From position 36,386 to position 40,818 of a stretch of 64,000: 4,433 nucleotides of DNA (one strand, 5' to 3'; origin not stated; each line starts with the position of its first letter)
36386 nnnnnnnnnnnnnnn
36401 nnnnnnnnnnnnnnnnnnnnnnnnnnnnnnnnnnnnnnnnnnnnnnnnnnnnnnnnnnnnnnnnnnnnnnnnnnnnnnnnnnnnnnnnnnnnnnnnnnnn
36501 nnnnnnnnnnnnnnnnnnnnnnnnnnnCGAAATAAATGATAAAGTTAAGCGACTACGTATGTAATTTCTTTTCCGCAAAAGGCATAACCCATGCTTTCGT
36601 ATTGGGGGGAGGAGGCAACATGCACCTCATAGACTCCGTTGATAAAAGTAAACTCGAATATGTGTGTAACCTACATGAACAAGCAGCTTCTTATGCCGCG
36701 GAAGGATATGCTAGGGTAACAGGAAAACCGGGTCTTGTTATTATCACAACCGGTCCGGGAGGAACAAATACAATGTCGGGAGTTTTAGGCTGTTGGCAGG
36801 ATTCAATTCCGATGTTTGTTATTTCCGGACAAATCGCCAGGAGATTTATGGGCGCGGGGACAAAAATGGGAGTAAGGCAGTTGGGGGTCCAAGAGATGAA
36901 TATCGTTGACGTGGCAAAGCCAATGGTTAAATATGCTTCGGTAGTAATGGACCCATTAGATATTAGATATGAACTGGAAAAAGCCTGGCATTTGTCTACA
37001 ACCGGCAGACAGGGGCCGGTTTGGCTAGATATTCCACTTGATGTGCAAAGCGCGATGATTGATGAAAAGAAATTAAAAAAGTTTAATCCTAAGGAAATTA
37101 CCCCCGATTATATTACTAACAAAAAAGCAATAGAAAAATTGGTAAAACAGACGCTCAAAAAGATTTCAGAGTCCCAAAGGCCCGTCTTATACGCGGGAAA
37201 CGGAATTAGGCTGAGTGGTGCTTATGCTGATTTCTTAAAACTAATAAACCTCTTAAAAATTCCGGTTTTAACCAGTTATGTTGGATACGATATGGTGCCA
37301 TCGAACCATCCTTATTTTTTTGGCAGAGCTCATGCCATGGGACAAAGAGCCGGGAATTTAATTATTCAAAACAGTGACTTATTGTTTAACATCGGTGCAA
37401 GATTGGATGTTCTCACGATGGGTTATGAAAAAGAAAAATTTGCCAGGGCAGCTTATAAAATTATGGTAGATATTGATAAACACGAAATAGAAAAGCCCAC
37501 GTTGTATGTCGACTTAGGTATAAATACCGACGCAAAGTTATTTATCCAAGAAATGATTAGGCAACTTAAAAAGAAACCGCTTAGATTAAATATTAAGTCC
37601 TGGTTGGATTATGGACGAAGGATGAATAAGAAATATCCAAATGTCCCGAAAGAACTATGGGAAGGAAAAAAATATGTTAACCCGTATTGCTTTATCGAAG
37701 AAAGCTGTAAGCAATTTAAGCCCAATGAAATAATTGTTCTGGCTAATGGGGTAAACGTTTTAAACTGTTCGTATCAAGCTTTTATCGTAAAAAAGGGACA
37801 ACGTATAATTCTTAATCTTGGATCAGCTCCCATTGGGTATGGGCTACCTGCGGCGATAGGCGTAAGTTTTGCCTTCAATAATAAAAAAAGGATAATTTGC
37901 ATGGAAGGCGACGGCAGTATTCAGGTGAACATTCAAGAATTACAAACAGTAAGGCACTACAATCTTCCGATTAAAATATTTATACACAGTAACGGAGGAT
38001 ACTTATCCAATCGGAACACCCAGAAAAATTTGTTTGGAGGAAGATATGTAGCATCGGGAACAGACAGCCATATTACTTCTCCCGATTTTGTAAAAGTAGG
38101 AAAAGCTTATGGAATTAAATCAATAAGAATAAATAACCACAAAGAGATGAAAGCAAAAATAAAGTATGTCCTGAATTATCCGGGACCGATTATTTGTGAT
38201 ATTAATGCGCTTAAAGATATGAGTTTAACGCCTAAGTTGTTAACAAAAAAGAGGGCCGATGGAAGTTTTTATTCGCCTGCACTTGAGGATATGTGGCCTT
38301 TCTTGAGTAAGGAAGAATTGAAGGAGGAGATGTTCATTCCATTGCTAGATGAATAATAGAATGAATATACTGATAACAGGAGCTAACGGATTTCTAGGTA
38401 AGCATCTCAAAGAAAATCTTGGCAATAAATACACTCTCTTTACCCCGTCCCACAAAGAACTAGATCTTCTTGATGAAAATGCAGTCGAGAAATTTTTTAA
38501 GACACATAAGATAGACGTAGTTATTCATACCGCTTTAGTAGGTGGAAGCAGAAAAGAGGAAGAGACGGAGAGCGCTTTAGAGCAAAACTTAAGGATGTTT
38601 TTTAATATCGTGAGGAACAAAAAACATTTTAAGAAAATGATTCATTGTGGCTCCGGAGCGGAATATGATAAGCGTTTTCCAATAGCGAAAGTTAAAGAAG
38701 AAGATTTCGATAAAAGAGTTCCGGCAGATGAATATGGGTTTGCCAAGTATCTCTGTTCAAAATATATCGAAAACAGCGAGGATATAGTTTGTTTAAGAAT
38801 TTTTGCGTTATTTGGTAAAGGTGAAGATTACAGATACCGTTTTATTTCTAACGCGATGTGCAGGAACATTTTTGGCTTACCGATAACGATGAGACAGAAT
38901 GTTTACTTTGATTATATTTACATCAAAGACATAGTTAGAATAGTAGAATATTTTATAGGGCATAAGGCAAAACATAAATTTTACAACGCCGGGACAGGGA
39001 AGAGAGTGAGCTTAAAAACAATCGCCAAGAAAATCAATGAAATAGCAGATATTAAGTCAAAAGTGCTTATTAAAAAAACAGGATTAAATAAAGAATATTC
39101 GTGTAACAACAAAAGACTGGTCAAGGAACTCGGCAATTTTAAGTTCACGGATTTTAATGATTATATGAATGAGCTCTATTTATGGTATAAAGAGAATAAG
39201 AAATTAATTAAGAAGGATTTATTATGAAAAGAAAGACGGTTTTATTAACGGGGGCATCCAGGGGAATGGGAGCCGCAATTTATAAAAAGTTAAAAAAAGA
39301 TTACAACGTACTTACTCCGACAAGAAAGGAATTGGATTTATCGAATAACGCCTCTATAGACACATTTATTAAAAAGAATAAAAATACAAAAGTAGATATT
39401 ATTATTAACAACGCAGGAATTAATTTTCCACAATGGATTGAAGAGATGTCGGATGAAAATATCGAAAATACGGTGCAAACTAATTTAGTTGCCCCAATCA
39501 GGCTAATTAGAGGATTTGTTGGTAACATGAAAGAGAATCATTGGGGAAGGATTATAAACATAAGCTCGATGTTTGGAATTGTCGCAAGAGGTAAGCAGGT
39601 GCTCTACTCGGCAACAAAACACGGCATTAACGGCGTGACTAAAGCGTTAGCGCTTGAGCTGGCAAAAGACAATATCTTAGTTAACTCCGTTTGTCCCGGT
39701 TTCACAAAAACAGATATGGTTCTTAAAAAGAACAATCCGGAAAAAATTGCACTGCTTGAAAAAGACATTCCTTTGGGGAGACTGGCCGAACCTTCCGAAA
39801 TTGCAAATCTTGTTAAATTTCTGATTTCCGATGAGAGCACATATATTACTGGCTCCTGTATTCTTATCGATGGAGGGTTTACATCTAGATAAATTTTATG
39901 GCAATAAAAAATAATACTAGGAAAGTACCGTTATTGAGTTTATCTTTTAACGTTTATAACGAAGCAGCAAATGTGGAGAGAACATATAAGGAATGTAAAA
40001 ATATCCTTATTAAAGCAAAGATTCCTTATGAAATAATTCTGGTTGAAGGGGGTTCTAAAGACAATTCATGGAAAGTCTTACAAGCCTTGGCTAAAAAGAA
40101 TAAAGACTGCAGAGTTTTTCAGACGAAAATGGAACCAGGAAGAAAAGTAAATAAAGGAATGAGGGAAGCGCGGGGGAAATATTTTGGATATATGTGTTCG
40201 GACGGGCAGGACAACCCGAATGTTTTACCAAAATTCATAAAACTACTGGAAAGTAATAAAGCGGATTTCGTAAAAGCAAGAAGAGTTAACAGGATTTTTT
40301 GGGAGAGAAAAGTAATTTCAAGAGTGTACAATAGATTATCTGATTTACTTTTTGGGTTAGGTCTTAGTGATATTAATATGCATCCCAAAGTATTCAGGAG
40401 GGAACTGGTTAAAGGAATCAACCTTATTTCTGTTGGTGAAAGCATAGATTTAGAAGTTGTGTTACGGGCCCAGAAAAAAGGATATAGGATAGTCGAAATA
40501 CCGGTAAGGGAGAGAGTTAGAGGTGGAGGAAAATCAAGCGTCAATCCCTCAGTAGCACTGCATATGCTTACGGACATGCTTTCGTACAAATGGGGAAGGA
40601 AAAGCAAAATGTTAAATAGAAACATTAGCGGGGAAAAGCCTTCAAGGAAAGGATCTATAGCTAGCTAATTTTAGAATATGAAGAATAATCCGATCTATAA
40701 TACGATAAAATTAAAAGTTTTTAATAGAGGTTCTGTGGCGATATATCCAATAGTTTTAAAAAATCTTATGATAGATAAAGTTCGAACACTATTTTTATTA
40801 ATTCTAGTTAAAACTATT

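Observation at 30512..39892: Atypical nucleotide-sugar module: rfbF-rfbG followed by PEPC, transaldolase, DHQS-like cyclase, HpcH-like aldolase, YerE-like ThDP enzyme and two SDRs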

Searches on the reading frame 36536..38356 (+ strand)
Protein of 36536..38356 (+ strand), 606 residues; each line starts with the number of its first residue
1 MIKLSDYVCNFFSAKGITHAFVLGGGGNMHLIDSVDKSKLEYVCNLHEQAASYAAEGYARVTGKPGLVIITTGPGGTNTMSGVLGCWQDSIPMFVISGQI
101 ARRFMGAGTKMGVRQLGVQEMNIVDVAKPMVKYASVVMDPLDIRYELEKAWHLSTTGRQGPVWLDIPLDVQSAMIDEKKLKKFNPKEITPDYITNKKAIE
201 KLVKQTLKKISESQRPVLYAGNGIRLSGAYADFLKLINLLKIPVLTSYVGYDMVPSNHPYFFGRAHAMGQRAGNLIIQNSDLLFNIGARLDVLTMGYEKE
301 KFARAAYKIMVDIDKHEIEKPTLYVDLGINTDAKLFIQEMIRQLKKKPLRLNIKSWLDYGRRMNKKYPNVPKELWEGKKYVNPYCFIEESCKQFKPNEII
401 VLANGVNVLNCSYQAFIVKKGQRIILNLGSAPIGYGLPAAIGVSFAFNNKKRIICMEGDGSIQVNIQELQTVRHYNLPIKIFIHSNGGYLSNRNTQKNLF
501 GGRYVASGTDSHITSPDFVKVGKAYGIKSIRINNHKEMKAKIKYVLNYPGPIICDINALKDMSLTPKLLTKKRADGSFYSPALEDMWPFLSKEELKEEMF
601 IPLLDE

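Call 3: search_protein_families(library=pfam, proteins=[window:36536-38356:+])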
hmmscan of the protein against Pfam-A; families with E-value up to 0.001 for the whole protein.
window:36536-38356:+ (606 aa): 3 families
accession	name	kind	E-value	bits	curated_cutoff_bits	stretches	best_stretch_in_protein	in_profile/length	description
PF02776.23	TPP_enzyme_N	-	2.6e-31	108.3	26.8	1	3-115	2-107/119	Thiamine pyrophosphate enzyme, N-terminal TPP binding domain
PF02775.26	TPP_enzyme_C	-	6.3e-31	107.7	21.9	1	414-556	11-151/151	Thiamine pyrophosphate enzyme, C-terminal TPP binding domain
PF00205.28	TPP_enzyme_M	-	1.2e-29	103.1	30.4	1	204-339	2-136/137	Thiamine pyrophosphate enzyme, central domain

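Call 4: search_protein_families(library=ncbifam, proteins=[window:36536-38356:+])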
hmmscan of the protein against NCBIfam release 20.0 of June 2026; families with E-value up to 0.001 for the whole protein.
window:36536-38356:+ (606 aa): 53 families (the best 25 are shown)
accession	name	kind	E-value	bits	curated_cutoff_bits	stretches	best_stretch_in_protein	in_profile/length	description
TIGR00118.1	acolac_lg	equivalog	6e-110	368.3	538.35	1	7-566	6-542/557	biosynthetic-type acetolactate synthase large subunit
NF004710.0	PRK06048.1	equivalog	3.2e-99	332.9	976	1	10-564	16-543/561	acetolactate synthase large subunit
NF005651.0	PRK07418.1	subfamily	3.2e-95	319.6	942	1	12-566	29-567/617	acetolactate synthase large subunit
NF004919.0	PRK06276.1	equivalog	5.3e-94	315.6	866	1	9-558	8-538/582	acetolactate synthase large subunit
NF005058.0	PRK06466.1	equivalog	6.2e-91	305.6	951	1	5-547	7-535/574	acetolactate synthase 3 large subunit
NF006524.0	PRK08978.1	equivalog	1.5e-90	304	738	1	6-557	5-523/548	acetolactate synthase 2 catalytic subunit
NF005824.0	PRK07710.1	equivalog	1.6e-90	304.1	976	1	17-567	32-557/573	acetolactate synthase large subunit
NF005228.0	PRK06725.1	equivalog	1.6e-90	303.9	991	1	7-560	21-547/571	acetolactate synthase large subunit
NF006581.0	PRK09107.1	equivalog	1.2e-87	294.6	974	1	9-561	18-556/595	acetolactate synthase 3 large subunit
NF005860.0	PRK07789.1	equivalog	2e-87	294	881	1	14-567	46-587/615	acetolactate synthase large subunit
NF006319.0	PRK08527.1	equivalog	7.1e-87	292.1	905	1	5-548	7-528/565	acetolactate synthase large subunit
NF006016.1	PRK08155.1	equivalog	2.2e-86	290.5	870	1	7-558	8-532/554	acetolactate synthase large subunit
NF006525.0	PRK08979.1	equivalog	2.9e-84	283.5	1084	1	8-549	10-535/572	acetolactate synthase 3 large subunit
NF005584.0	PRK07282.1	equivalog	2.4e-83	280.6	970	1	5-566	13-548/566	acetolactate synthase large subunit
NF005936.0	PRK07979.1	equivalog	6.3e-80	269.1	1080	1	6-546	8-532/574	acetolactate synthase 3 large subunit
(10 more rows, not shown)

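Call 17: search_solved_structures(query=window:36536-38356:+, max_evalue=1e-20)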
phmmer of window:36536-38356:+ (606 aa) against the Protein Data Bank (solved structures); distinct sequences matched with E-value up to 1e-20: 135 (the best 60 are shown).
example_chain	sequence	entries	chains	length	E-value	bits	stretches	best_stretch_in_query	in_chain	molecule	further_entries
8rph_A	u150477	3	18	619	2.3e-121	409.4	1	2-599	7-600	Thiamine pyrophosphate-binding protein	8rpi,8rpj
3e9y_A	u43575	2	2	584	5.2e-65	223.3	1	6-558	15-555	Acetolactate synthase, chloroplastic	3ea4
7u25_A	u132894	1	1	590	9.1e-65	222.5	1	6-558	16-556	Acetolactate synthase, chloroplastic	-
7stq_A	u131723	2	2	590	1.2e-64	222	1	6-558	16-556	Acetolactate synthase, chloroplastic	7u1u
7tzz_A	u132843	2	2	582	1.3e-64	221.9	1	6-557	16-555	Acetolactate synthase, chloroplastic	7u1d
8et5_A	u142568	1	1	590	1.6e-64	221.7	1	6-559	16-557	Acetolactate synthase, chloroplastic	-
6u9h_A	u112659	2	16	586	1.9e-64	221.5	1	6-558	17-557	Acetolactate synthase, chloroplastic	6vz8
1ybh_A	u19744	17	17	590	1.9e-64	221.4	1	6-558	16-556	Acetolactate synthase, chloroplast | Acetolactate synthase | Acetolactate synthase, chloroplastic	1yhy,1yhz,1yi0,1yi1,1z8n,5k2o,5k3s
5ahk_A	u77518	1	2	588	1.1e-62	215.6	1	2-568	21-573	ACETOLACTATE SYNTHASE II, LARGE SUBUNIT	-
6lpi_A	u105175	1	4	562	3.2e-60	207.5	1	6-557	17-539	Acetolactate synthase isozyme 1 large subunit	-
1jsc_A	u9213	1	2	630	5.7e-58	200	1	12-568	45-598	ACETOHYDROXY-ACID SYNTHASE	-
6u9d_A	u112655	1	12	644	6.1e-58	199.9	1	12-568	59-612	Acetolactate synthase catalytic subunit, mitochondrial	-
1n0h_A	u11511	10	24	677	7.3e-58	199.7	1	12-568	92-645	Acetolactate synthase | Acetolactate synthase, mitochondrial | Acetolactate synthase catalytic subunit, mitochondrial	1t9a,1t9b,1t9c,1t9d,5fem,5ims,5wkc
6dek_A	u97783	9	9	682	2.4e-57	198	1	20-576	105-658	Acetolactate synthase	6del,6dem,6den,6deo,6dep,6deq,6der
8x3x_A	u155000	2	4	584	1.9e-53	185.1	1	12-565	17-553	BbmA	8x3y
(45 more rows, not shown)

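Call 21: search_solved_structures(query=window:36536-38356:+, max_evalue=1e-100, show_alignments=1)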
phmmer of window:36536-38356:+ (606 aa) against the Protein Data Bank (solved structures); distinct sequences matched with E-value up to 1e-100: 1.
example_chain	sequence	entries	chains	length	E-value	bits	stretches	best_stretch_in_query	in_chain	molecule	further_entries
8rph_A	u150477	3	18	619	2.3e-121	409.4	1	2-599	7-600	Thiamine pyrophosphate-binding protein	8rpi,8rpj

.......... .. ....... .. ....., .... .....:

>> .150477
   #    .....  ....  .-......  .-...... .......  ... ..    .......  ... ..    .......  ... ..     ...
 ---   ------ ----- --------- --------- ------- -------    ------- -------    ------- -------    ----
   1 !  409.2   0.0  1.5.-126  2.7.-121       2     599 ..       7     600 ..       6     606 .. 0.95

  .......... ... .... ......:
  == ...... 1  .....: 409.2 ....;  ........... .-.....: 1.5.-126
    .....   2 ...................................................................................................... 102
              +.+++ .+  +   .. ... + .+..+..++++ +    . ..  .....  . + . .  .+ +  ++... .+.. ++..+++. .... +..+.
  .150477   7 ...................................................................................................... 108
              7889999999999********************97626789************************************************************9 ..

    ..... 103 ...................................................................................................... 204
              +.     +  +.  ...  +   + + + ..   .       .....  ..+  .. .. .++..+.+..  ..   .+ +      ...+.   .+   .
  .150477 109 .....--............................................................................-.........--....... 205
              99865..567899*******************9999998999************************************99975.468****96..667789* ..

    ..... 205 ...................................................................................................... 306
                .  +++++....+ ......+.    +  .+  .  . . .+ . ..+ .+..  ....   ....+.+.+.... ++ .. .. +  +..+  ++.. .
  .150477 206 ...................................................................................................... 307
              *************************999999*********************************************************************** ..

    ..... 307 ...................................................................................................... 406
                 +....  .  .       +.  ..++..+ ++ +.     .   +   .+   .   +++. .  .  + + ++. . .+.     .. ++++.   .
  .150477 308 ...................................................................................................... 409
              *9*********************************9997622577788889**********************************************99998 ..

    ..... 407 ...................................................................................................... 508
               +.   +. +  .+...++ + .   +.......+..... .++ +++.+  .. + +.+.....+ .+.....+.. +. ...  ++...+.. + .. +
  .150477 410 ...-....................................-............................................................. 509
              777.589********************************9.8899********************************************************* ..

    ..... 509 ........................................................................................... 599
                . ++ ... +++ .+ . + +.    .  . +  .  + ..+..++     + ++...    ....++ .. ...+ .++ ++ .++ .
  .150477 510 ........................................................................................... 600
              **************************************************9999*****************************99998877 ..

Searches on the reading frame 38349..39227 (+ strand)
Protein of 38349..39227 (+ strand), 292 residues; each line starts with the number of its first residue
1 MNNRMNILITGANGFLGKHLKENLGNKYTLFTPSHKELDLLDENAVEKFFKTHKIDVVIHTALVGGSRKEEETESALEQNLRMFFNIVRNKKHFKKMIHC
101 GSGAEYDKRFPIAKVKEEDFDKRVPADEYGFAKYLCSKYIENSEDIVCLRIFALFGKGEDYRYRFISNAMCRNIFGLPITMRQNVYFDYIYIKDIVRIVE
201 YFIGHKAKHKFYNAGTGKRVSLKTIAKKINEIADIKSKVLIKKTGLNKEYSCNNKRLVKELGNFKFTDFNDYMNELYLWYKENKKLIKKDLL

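Call 3: search_protein_families(library=pfam, proteins=[window:38349-39227:+])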
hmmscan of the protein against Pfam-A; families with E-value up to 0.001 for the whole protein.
window:38349-39227:+ (292 aa): 4 families
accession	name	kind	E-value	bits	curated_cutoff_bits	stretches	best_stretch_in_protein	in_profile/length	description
PF01370.27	Epimerase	-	5.9e-28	98.3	20.9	1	7-215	1-240/240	NAD dependent epimerase/dehydratase family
PF04321.23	RmlD_sub_bind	-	5.1e-15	55.8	27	1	5-169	1-167/287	RmlD substrate binding domain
PF16363.11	GDP_Man_Dehyd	-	1.8e-07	31.4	27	1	37-239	58-272/332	GDP-mannose 4,6 dehydratase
PF01073.25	3Beta_HSD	-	8e-06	25.5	22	0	37-196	51-222/280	3-beta hydroxysteroid dehydrogenase/isomerase family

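Call 4: search_protein_families(library=ncbifam, proteins=[window:38349-39227:+])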
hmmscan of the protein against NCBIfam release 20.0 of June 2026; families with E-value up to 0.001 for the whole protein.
window:38349-39227:+ (292 aa): 11 families
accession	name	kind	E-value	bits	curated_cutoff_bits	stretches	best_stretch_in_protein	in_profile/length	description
TIGR02197.1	heptose_epim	equivalog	1.6e-16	60.4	274.6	1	7-237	1-264/316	ADP-glyceromanno-heptose 6-epimerase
NF047922.1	GDPFucSynFcl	equivalog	2.7e-15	56.6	500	1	6-285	4-306/308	GDP-L-fucose synthase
TIGR01179.1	galE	equivalog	4.9e-12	45.3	262.3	2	37-159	53-181/332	UDP-glucose 4-epimerase GalE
TIGR01214.1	rmlD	equivalog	8.4e-11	41.5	224.05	1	7-236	2-229/285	dTDP-4-dehydrorhamnose reductase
NF047837.1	UDPAcbARedWbcJ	equivalog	2.2e-09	36.7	500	1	5-245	1-227/372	UDP-2-acetamido-2,6-beta-L-arabino-hexul-4-ose reductase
NF043036.1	ErythonDh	equivalog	3.1e-08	33.2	325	0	37-138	58-158/321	D-erythronate dehydrogenase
TIGR01181.1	dTDP_gluc_dehyt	equivalog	1.3e-07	31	365.1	1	38-287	57-318/321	dTDP-glucose 4,6-dehydratase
TIGR04180.1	EDH_00030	hypoth_equivalog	3.2e-06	26.4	475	0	40-258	58-280/297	NAD-dependent 4,6-dehydratase LegB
TIGR01777.1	yfcH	hypoth_equivalog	0.00015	21.5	207.35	0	7-34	1-31/292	TIGR01777 family oxidoreductase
NF050030.1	thlkprotThyD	equivalog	0.00018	20.8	400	0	174-234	192-251/305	thylakoid membrane protein ThyD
NF005754.0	PRK07578.1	equivalog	0.00034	20.5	167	1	5-62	1-63/200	short chain dehydrogenase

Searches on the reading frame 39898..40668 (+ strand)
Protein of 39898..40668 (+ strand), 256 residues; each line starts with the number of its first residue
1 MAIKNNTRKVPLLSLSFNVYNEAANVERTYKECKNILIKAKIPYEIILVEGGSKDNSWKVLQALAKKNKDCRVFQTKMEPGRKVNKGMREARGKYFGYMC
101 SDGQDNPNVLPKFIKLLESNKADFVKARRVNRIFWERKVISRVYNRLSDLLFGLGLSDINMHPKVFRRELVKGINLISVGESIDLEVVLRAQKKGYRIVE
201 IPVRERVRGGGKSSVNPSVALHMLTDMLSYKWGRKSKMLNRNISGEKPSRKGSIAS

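Call 3: search_protein_families(library=pfam, proteins=[window:39898-40668:+])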
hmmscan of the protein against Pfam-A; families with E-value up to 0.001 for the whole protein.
window:39898-40668:+ (256 aa): 1 family
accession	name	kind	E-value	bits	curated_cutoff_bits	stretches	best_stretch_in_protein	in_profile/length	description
PF00535.33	Glycos_transf_2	-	1.5e-21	77.5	23.3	1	19-171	6-164/168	Glycosyl transferase family 2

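Call 4: search_protein_families(library=ncbifam, proteins=[window:39898-40668:+])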
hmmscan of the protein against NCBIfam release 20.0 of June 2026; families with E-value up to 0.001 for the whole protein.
window:39898-40668:+ (256 aa): 13 families
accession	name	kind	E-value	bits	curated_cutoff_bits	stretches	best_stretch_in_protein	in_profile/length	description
NF007986.1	PRK10714.1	equivalog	1.1e-12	47.7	529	1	9-216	4-211/316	undecaprenyl-phosphate 4-deoxy-4-formamido-L-arabinose transferase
NF047588.1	GlcsyltransPgfSStrep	equivalog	1.7e-12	47.2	500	1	13-214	3-204/308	glycosyltransferase PgfS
NF007482.0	PRK10073.1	equivalog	4.8e-10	39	423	1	10-127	5-120/334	glycosyltransferase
TIGR03937.1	PgaC_IcaA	equivalog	2e-09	36.9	422.3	1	5-103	39-134/407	poly-beta-1,6-N-acetyl-D-glucosamine synthase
TIGR04283.1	glyco_like_mftF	equivalog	3.8e-09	36.5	182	1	18-193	6-173/221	TIGR04283 family arsenosugar biosynthesis glycosyltransferase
TIGR03111.1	glyc2_xrt_Gpos1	hypoth_equivalog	1.1e-07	31.1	363.95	1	6-121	44-160/439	TIGR03111 family XrtG-associated glycosyltransferase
NF047683.1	TeichurnBiosyTuaG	equivalog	1.6e-07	31.3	400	1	8-124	3-118/252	teichuronic acid biosynthesis protein TuaG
TIGR04182.1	glyco_TIGR04182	equivalog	4.3e-07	29.6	325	1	44-217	28-203/293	S-layer glycoprotein N-glycosyltransferase AglJ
NF058614.1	PPMAGASynPpgS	equivalog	8.2e-07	28.7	370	1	19-204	8-195/226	polyprenyl-phospho-N-acetylgalactosaminyl synthase PpgS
NF041875.1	EPS_EpsD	equivalog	5.8e-05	22.6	370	1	18-121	6-108/325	exopolysaccharide biosynthesis glycosyltransferase EpsD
NF041391.1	DPhHxTase_Halo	equivalog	6.4e-05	22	375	1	19-210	3-188/213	dolichyl-phosphate hexose transferase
TIGR04009.1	wcaE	equivalog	8e-05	22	369.2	1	14-122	4-111/248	colanic acid biosynthesis glycosyltransferase WcaE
NF038302.1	EPS_HpsE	equivalog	0.00067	18.7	300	0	14-108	4-102/307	hormogonium polysaccharide biosynthesis glycosyltransferase HpsE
